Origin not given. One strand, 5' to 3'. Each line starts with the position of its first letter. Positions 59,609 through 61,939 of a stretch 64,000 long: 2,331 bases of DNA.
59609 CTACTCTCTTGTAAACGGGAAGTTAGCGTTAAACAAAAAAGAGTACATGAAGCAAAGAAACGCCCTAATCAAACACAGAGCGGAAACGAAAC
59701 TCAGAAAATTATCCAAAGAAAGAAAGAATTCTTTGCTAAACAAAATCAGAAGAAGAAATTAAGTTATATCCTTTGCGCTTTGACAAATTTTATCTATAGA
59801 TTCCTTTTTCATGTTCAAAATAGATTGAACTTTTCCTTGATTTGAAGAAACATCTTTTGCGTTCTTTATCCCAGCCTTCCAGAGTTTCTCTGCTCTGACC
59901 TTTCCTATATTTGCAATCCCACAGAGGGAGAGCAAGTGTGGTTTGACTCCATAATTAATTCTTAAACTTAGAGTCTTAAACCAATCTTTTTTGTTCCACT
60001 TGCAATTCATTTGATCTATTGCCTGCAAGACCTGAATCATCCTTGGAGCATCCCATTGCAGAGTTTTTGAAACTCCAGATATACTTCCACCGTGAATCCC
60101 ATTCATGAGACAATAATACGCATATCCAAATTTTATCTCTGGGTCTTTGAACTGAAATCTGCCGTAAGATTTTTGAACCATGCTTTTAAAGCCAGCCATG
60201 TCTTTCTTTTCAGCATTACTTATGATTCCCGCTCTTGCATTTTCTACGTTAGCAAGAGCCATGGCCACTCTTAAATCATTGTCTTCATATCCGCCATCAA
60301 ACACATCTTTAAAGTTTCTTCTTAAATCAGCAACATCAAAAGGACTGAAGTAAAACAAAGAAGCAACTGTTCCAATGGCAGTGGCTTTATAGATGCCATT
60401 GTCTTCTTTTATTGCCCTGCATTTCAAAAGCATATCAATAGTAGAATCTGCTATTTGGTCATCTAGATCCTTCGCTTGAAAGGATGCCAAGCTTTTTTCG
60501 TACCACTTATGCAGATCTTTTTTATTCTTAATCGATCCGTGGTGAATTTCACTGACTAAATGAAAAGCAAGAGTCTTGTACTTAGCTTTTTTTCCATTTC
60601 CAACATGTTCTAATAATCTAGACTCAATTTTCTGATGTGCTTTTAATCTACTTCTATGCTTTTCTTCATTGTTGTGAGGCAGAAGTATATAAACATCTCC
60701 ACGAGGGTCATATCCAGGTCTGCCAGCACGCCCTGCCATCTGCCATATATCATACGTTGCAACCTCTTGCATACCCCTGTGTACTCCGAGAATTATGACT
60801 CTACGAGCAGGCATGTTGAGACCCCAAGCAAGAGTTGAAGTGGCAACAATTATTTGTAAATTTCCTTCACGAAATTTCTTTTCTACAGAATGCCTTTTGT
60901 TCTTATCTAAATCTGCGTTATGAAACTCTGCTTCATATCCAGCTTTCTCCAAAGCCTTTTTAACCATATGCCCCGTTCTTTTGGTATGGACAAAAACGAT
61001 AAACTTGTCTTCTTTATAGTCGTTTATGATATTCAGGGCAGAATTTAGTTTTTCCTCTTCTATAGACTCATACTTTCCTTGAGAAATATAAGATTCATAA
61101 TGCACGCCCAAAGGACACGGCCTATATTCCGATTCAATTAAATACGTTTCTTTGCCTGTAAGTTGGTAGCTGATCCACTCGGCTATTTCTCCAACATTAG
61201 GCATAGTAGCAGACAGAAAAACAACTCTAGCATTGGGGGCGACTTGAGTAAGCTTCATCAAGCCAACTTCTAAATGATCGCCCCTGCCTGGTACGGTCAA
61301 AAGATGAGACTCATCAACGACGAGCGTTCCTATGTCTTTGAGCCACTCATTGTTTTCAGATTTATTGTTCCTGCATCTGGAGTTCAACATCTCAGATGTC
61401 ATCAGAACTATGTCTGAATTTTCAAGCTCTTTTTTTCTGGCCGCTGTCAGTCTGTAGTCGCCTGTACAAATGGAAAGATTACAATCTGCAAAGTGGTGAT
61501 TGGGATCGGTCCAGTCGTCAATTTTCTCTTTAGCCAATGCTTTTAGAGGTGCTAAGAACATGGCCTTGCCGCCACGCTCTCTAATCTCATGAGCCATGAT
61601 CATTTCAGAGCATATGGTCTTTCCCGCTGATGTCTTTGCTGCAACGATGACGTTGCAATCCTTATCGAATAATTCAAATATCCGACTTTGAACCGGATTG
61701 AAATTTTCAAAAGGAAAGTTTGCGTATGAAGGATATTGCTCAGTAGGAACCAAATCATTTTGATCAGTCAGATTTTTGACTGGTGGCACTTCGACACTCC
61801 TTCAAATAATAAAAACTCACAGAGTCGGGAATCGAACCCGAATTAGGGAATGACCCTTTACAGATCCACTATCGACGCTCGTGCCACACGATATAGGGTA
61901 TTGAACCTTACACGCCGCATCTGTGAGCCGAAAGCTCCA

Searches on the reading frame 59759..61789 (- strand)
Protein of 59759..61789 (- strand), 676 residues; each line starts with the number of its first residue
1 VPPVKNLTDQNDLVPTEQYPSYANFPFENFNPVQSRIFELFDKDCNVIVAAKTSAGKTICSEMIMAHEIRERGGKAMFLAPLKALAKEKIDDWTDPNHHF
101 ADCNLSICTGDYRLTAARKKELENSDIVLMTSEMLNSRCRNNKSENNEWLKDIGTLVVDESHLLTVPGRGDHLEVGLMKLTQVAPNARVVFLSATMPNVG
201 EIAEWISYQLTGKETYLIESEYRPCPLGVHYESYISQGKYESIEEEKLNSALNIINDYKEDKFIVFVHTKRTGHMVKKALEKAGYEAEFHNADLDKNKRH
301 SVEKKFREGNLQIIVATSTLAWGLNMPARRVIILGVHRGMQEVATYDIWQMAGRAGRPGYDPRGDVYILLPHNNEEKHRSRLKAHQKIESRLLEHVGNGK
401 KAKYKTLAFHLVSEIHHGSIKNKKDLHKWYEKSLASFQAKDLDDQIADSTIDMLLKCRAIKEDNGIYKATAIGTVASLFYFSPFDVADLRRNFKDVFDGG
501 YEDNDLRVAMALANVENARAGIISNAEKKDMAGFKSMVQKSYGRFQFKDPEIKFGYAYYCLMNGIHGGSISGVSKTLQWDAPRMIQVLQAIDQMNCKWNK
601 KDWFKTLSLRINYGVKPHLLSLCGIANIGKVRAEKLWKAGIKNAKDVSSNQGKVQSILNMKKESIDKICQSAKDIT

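Call 68: search_protein_families(library=pfam, proteins=[window:59759-61789:-], max_evalue=0.001)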
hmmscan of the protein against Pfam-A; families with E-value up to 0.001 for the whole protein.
window:59759-61789:- (676 aa): 3 families
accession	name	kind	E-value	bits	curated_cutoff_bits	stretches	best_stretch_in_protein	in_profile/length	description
PF00270.35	DEAD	-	3e-29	102.3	26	1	31-199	1-164/167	DEAD/DEAH box helicase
PF00271.37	Helicase_C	-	1.3e-17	64.4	23.5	1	247-359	2-110/110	Helicase conserved C-terminal domain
PF13872.12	AAA_34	-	0.00021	20.8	27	1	53-196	69-224/306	P-loop containing NTP hydrolase pore-1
